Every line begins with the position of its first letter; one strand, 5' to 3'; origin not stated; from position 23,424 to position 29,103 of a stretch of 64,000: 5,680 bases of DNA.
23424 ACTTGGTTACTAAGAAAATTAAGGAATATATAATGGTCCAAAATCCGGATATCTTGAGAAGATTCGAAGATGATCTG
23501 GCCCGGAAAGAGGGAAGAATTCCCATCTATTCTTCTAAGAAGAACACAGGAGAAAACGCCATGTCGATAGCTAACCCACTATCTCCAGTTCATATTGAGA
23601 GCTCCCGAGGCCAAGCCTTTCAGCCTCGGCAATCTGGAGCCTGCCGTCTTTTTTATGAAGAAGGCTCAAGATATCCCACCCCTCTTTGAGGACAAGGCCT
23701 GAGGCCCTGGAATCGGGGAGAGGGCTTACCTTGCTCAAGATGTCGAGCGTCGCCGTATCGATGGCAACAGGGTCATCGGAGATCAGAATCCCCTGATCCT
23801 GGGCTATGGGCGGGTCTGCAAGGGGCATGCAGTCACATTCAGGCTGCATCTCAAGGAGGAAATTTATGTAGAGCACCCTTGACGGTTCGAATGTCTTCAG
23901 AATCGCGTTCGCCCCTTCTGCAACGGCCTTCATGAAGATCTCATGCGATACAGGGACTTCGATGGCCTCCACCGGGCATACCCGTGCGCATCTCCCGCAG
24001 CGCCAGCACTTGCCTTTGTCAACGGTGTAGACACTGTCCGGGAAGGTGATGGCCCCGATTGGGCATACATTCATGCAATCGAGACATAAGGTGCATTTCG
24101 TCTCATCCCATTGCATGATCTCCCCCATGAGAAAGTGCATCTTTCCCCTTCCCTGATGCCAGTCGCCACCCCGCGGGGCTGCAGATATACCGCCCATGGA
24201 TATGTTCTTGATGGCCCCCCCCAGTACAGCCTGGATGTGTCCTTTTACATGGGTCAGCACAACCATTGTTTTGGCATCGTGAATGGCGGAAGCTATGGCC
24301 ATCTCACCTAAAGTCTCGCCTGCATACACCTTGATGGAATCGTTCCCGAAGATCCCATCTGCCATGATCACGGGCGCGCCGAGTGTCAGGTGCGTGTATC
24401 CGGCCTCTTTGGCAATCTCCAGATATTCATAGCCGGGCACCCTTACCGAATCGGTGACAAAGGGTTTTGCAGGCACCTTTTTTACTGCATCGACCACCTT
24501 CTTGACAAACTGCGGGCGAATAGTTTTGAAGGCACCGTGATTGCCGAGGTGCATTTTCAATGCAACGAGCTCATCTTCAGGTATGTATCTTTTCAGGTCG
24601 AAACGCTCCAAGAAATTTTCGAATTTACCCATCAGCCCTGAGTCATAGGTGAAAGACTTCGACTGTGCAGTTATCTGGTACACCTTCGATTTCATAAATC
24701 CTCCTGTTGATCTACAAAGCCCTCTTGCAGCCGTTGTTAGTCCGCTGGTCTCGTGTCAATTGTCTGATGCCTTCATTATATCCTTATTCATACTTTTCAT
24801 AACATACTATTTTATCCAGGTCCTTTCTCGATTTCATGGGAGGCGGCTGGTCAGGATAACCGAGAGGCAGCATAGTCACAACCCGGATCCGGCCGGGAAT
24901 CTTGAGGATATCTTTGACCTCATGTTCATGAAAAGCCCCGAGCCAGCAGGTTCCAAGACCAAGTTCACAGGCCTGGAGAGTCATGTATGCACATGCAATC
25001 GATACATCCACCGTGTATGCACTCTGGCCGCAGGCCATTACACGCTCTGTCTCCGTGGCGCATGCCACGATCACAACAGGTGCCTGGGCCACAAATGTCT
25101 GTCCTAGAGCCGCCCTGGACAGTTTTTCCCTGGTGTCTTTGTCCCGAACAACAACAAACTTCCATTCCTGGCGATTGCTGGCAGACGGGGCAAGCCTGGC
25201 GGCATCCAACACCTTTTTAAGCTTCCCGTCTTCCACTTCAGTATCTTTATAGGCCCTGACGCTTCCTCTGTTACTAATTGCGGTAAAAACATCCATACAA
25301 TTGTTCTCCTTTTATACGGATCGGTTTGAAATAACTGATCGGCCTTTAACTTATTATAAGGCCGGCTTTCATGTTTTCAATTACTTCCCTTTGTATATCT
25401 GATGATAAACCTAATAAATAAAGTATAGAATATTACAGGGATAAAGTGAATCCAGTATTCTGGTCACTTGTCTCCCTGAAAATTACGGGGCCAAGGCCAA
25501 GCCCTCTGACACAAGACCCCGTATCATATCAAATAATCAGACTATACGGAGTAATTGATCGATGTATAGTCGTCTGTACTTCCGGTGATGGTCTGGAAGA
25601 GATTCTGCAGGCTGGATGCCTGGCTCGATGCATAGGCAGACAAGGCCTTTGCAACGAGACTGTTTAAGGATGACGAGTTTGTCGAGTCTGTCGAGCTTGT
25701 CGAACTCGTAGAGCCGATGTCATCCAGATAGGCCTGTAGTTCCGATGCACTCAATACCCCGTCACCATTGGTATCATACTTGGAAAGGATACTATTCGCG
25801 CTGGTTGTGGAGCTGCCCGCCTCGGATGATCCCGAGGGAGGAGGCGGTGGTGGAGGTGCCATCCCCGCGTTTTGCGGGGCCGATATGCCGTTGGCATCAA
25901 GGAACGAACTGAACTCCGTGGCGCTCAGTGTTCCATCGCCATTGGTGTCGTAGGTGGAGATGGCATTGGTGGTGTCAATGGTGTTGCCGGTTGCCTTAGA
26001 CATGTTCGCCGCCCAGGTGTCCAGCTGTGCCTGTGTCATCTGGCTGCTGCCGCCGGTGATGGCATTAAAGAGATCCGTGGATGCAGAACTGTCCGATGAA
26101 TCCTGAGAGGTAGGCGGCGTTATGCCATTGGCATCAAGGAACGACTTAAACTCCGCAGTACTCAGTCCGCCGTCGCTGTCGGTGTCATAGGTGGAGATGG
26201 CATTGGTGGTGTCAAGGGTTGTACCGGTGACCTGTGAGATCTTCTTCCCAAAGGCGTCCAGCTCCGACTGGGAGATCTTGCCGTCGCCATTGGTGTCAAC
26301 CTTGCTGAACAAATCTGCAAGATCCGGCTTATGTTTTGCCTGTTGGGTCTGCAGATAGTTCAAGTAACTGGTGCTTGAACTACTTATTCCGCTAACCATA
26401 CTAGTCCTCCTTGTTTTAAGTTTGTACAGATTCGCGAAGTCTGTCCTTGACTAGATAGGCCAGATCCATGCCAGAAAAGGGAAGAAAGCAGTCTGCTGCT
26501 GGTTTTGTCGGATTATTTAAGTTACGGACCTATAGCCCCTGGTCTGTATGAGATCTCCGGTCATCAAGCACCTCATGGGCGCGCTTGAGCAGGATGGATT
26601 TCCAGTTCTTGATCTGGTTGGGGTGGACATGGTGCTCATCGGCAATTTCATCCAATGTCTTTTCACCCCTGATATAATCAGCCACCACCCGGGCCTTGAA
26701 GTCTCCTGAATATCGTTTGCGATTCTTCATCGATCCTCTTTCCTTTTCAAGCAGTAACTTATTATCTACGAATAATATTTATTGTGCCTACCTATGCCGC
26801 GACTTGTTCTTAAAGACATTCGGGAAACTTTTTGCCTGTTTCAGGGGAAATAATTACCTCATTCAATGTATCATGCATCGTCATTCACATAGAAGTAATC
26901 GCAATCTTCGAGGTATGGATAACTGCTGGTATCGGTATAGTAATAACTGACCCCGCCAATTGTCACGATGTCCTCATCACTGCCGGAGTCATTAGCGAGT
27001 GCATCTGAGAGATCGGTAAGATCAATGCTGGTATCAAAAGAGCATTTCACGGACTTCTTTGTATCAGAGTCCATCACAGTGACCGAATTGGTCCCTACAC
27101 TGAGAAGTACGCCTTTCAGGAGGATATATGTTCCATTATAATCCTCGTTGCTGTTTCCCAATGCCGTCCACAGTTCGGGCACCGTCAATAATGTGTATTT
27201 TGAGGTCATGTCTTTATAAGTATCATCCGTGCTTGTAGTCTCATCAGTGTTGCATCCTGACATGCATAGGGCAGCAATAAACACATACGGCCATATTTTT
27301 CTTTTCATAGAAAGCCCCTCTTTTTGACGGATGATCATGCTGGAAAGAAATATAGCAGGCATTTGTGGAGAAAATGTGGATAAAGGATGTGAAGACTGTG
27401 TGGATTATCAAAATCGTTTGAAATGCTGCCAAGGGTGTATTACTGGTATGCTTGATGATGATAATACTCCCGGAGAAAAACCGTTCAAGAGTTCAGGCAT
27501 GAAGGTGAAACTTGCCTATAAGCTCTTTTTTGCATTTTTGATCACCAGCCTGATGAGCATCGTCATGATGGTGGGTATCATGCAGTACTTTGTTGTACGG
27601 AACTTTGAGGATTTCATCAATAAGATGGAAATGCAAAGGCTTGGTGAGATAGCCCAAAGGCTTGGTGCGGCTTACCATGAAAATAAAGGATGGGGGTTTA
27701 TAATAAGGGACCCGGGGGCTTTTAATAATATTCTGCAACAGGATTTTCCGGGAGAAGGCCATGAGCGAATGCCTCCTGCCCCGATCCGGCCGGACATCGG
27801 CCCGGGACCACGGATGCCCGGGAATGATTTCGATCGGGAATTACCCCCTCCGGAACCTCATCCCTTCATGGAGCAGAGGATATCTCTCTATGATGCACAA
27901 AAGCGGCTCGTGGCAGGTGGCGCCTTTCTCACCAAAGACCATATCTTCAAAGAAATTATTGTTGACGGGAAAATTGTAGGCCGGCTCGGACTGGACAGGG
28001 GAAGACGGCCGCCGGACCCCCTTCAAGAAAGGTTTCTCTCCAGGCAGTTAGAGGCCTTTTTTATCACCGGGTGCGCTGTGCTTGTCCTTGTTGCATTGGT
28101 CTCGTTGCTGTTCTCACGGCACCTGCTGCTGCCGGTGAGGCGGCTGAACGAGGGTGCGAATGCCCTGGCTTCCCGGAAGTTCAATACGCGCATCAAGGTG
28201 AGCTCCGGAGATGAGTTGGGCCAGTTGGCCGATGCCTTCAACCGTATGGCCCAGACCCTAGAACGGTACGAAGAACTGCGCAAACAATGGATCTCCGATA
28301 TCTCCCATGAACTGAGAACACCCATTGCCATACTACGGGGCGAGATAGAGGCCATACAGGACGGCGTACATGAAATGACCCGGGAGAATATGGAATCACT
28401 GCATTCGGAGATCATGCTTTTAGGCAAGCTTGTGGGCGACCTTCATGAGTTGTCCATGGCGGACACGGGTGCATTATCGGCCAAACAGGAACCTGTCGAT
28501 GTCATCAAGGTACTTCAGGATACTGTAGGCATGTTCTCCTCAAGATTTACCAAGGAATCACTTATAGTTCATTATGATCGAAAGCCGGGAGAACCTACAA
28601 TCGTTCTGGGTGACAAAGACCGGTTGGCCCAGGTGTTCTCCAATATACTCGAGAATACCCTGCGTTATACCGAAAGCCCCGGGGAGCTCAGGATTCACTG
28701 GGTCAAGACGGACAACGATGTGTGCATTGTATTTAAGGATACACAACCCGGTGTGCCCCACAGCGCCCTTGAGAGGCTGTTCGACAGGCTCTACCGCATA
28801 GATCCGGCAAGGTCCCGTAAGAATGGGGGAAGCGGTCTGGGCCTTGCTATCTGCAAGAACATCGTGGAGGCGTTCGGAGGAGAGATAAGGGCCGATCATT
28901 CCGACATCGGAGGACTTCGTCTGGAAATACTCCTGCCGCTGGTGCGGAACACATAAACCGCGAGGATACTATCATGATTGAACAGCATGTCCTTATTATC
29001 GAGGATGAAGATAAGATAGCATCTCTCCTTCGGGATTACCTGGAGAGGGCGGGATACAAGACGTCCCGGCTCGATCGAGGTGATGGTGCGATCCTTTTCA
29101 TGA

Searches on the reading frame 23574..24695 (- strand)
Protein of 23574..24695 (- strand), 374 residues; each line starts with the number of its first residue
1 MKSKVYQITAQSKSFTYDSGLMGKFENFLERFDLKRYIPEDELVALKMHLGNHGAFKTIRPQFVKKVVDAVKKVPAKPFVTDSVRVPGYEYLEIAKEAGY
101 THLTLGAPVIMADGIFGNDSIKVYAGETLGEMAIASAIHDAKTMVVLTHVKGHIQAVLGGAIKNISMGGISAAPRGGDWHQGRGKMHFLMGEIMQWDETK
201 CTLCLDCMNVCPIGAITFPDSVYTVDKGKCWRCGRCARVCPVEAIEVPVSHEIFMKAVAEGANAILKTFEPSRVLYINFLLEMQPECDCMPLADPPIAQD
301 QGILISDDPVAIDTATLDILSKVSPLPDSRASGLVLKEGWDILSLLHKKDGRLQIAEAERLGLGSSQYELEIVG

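Call 80: search_protein_families(library=pfam, proteins=[window:23574-24695:-], max_evalue=0.00001)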
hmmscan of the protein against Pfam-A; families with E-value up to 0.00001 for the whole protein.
window:23574-24695:- (374 aa): 11 families
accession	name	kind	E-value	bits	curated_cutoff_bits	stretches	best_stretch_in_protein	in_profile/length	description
PF04015.17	DUF362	-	1.4e-40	140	24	1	44-318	1-200/200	Domain of unknown function (DUF362)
PF00037.32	Fer4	-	8.9e-16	57.4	21.1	2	223-246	1-24/24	4Fe-4S binding domain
PF12837.12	Fer4_6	-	5.2e-12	45.5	25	1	193-216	1-24/24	4Fe-4S binding domain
PF12838.12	Fer4_7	-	1.7e-09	38.5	27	1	200-244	1-52/52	4Fe-4S dicluster domain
PF13237.11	Fer4_10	-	3.2e-08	33.8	25.5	1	195-241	3-53/53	4Fe-4S dicluster domain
PF13484.11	Fer4_16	-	1.3e-07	32.7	30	0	229-252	1-23/66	4Fe-4S double cluster binding domain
PF13187.11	Fer4_9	-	1.3e-07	31.9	27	1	200-245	1-52/52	4Fe-4S dicluster domain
PF14697.11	Fer4_21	-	2.1e-07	31.4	35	1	197-246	4-58/59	4Fe-4S dicluster domain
PF25160.1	LdpA_Fe-S-bd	-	3.1e-07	30.5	27.6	1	207-246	9-44/49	LdpA Fe-S cluster-binding domain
PF13183.11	Fer4_8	-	2.1e-06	28.6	27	0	229-243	4-18/68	4Fe-4S dicluster domain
PF12797.12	Fer4_2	-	2.3e-06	27.7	24.5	0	194-212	3-21/22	4Fe-4S binding domain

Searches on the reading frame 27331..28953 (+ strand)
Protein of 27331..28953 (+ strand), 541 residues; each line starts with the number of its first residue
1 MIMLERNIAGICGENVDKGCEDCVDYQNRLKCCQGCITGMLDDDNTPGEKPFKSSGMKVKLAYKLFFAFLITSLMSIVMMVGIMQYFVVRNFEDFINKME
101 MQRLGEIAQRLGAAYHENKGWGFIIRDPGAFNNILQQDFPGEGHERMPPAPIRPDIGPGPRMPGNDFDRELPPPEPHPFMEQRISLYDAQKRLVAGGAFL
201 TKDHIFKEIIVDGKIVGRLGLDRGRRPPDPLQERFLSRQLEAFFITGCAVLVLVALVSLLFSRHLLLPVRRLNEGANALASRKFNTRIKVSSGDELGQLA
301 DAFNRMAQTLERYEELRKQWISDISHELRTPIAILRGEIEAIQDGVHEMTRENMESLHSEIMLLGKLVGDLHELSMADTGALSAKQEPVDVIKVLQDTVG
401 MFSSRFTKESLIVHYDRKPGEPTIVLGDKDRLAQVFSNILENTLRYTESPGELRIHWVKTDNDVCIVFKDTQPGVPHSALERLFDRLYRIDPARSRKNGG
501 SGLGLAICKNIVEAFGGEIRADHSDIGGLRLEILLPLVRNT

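Call 80: search_protein_families(library=pfam, proteins=[window:27331-28953:+], max_evalue=0.00001)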
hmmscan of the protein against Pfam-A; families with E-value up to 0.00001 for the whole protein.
window:27331-28953:+ (541 aa): 3 families
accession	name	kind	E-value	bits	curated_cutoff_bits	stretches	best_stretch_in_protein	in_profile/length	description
PF02518.31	HATPase_c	-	7.3e-24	84.8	26.4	1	427-537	1-109/111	Histidine kinase-, DNA gyrase B-, and HSP90-like ATPase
PF00672.30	HAMP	-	1.2e-15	58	25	1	260-311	1-52/53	HAMP domain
PF00512.31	HisKA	-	1.3e-12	48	26.9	1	317-380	2-66/66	His Kinase A (phospho-acceptor) domain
